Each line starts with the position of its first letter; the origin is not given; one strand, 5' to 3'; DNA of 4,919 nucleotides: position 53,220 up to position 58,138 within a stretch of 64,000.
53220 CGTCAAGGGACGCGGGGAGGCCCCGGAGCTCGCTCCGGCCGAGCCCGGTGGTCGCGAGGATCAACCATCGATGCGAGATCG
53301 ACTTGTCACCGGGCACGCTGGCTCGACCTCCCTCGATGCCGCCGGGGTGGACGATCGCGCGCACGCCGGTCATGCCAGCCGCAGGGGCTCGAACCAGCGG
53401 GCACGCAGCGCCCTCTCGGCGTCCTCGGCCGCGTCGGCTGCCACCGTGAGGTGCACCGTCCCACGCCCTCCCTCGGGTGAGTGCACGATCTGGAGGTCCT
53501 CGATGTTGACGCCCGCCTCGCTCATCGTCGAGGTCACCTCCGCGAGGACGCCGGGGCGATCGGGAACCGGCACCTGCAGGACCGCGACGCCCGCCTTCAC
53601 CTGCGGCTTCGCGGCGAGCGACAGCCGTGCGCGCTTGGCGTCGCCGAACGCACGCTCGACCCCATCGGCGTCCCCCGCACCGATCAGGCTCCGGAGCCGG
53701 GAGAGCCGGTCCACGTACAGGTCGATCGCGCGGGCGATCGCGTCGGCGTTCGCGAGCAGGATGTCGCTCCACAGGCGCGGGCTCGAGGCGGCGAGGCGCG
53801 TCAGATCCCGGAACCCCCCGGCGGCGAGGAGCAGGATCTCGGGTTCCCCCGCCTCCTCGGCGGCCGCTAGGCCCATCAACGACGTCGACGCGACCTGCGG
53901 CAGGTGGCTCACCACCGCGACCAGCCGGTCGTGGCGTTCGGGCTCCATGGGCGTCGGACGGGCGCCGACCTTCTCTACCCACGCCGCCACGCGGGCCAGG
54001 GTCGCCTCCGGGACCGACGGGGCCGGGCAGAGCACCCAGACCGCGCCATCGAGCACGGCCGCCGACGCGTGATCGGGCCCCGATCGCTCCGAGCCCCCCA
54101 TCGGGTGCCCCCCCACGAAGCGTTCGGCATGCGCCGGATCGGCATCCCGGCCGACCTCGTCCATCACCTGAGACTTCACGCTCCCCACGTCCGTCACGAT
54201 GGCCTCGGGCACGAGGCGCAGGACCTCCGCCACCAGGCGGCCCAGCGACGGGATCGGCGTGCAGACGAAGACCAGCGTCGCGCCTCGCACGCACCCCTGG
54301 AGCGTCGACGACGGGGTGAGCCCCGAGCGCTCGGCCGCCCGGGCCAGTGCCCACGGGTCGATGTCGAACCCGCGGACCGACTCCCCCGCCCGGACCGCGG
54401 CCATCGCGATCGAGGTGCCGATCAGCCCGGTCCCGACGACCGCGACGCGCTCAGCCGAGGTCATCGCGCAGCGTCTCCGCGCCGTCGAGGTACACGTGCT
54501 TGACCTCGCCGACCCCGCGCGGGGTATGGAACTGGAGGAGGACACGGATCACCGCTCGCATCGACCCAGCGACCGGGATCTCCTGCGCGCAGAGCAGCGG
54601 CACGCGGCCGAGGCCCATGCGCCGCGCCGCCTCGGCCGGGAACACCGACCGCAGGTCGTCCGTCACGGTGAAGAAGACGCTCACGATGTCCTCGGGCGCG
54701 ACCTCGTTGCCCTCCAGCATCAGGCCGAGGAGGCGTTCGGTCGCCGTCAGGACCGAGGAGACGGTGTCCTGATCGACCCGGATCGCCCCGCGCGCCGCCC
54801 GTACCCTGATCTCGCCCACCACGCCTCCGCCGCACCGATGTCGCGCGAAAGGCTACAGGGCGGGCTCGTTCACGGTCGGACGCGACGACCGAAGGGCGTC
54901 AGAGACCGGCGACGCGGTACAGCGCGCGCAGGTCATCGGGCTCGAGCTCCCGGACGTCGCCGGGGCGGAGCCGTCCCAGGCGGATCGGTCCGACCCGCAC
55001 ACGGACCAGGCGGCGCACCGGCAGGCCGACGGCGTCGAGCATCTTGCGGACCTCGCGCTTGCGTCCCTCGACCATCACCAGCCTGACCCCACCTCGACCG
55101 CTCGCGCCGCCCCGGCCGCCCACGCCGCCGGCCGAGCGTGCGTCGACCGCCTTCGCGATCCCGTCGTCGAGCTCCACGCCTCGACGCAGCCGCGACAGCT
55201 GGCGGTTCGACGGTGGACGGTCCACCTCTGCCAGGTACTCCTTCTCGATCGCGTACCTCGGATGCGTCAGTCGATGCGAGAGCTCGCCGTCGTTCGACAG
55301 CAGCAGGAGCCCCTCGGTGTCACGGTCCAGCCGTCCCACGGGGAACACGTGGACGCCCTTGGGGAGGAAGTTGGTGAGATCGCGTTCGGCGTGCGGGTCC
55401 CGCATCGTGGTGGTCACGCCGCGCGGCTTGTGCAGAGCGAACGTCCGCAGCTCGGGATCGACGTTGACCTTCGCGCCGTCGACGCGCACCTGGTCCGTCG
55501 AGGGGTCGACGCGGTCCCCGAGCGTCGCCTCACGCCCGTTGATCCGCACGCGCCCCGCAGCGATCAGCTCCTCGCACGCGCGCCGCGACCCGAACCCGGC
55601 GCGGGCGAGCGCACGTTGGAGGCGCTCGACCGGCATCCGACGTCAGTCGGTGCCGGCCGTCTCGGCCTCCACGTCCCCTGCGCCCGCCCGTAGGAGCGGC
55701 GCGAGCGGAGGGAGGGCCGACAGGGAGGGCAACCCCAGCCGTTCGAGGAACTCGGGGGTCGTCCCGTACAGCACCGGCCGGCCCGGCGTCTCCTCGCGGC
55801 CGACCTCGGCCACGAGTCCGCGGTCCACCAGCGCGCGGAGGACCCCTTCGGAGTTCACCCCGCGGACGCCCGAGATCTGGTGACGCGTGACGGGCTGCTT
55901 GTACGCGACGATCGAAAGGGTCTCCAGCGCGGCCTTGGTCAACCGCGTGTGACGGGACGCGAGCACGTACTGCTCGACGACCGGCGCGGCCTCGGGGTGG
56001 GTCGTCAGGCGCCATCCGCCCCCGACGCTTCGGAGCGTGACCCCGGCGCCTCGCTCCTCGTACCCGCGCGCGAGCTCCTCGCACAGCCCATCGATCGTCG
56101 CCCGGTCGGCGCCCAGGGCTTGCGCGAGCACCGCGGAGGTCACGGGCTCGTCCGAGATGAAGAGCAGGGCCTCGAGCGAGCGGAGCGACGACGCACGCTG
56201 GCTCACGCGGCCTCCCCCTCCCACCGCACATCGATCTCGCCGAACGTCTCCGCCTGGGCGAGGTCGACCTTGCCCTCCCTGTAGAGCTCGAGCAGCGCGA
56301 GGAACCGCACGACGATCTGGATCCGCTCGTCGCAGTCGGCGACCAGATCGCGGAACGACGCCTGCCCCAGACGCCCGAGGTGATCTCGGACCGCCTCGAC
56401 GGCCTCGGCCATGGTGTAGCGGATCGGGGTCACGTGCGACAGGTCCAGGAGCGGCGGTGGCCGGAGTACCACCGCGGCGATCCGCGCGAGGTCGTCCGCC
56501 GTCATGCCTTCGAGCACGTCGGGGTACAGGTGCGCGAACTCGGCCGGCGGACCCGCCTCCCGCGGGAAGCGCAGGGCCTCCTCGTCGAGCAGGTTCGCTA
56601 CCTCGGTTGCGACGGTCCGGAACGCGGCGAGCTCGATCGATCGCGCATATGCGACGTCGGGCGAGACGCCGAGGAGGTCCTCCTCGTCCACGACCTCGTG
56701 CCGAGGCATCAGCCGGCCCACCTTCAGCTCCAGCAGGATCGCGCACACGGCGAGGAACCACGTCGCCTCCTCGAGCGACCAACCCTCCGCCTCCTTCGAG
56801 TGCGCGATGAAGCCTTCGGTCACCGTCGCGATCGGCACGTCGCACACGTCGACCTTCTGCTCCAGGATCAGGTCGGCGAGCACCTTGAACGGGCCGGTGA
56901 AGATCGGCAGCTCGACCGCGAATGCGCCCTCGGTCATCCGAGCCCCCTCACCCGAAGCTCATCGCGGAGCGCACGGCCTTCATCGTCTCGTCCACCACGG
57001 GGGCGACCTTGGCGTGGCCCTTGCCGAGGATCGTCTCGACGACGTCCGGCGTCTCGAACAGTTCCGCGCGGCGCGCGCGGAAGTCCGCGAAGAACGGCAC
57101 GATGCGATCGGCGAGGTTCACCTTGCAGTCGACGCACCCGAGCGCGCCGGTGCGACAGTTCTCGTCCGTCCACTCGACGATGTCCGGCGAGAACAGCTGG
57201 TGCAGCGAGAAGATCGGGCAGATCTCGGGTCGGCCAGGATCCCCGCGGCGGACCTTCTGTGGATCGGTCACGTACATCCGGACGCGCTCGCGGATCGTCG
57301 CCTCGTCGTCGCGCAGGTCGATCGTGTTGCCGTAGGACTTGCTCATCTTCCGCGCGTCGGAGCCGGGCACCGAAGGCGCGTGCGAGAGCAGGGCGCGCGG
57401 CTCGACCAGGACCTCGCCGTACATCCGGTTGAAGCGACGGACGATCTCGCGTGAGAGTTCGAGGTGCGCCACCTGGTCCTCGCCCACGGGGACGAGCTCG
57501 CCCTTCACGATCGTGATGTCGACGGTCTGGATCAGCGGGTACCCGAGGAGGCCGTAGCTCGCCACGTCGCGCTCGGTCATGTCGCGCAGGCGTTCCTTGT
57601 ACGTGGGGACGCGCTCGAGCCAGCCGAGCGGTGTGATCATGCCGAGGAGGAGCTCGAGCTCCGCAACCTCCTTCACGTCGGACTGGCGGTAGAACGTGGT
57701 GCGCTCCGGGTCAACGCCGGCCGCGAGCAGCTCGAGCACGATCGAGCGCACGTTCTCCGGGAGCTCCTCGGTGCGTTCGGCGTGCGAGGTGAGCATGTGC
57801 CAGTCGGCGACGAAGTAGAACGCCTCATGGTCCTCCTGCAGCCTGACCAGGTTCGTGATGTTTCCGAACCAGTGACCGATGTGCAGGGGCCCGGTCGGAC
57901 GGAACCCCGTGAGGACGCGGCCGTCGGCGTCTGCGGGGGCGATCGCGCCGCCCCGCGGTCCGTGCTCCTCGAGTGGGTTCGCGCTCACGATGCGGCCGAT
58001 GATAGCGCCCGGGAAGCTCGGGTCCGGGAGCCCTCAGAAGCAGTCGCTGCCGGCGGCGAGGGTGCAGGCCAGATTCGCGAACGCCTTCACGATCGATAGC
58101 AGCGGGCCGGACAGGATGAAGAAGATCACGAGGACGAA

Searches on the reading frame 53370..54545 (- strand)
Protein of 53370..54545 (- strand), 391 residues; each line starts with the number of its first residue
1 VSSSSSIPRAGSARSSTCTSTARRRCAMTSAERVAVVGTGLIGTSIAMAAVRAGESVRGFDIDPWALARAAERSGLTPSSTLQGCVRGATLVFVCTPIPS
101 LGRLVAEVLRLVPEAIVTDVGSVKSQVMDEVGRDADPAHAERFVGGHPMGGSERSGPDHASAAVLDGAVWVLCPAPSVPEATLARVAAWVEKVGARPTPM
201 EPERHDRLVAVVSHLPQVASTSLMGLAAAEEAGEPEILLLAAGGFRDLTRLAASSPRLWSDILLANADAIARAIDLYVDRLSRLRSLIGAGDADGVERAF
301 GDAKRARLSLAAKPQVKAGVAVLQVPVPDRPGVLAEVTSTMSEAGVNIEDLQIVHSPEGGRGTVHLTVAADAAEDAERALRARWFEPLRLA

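Call 77: search_protein_families(library=pfam, proteins=[window:53370-54545:-], max_evalue=0.00001)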
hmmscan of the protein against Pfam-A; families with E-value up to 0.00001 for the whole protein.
window:53370-54545:- (391 aa): 8 families
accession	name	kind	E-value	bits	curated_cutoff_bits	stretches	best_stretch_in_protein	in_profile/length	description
PF02153.23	PDH_N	-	1.7e-27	96.3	26.5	1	53-196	8-151/154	Prephenate dehydrogenase, nucleotide-binding domain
PF20463.3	PDH_C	-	1.3e-25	90.1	22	1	201-300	1-100/102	Prephenate dehydrogenase, dimerization domain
PF01842.31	ACT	-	1.5e-10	41.1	27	1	323-382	3-60/66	ACT domain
PF22629.2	ACT_AHAS_ss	-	2.2e-08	34.6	27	1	323-379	1-58/67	AHAS small subunit-like ACT domain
PF03807.23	F420_oxidored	-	4.7e-07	30.7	21.6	1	33-120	1-91/94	NADP oxidoreductase coenzyme F420-dependent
PF03446.21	NAD_binding_2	-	2.3e-06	28.2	21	1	33-138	1-110/161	NAD binding domain of 6-phosphogluconate dehydrogenase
PF02737.24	3HCDH_N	-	2.4e-06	28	22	1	34-76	2-44/180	3-hydroxyacyl-CoA dehydrogenase, NAD binding domain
PF13291.12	ACT_4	-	2.9e-06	28.3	27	1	322-378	8-64/80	ACT domain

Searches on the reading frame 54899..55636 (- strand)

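Call 93: search_protein_families(library=pfam, proteins=[window:54899-55636:-], max_evalue=0.00001)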
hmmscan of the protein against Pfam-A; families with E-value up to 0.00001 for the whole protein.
window:54899-55636:- (245 aa): 2 families
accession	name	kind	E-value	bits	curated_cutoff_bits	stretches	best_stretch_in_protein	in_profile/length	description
PF00849.27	PseudoU_synth_2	-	9.8e-20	71.8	26.8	1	66-201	3-151/152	RNA pseudouridylate synthase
PF01479.30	S4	-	1.6e-12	47.4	22.8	1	4-46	1-45/48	S4 domain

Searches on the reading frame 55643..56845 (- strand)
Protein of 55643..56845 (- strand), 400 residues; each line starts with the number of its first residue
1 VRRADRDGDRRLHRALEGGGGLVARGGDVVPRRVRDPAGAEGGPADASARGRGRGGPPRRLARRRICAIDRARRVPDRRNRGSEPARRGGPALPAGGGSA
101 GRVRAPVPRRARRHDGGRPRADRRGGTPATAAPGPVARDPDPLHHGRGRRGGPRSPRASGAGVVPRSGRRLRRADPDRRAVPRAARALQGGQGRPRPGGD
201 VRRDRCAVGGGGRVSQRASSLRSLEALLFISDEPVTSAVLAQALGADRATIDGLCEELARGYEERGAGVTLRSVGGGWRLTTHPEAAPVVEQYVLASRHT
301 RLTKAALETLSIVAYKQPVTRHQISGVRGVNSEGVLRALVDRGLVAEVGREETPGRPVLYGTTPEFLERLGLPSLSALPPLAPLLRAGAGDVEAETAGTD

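Call 77: search_protein_families(library=pfam, proteins=[window:55643-56845:-], max_evalue=0.00001)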
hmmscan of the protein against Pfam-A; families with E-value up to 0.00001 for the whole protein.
window:55643-56845:- (400 aa): 1 family
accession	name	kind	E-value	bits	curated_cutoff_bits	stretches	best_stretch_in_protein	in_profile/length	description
PF04079.22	SMC_ScpB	-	1.4e-52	177.9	27.4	1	223-381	2-160/160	Segregation and condensation complex subunit ScpB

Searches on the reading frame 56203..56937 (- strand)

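Call 93: search_protein_families(library=pfam, proteins=[window:56203-56937:-], max_evalue=0.00001)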
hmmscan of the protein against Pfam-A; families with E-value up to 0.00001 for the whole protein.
window:56203-56937:- (244 aa): 1 family
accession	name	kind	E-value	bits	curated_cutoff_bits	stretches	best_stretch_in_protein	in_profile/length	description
PF02616.19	SMC_ScpA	-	6.2e-30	105.3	24.6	1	23-239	1-231/232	Segregation and condensation protein ScpA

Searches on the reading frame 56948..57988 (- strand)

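Call 93: search_protein_families(library=pfam, proteins=[window:56948-57988:-], max_evalue=0.00001)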
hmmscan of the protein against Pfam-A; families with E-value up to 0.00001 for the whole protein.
window:56948-57988:- (346 aa): 1 family
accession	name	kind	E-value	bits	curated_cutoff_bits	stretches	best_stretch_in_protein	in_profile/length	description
PF00579.31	tRNA-synt_1b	-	8.5e-60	203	21.1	1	24-300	7-291/292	tRNA synthetases class I (W and Y)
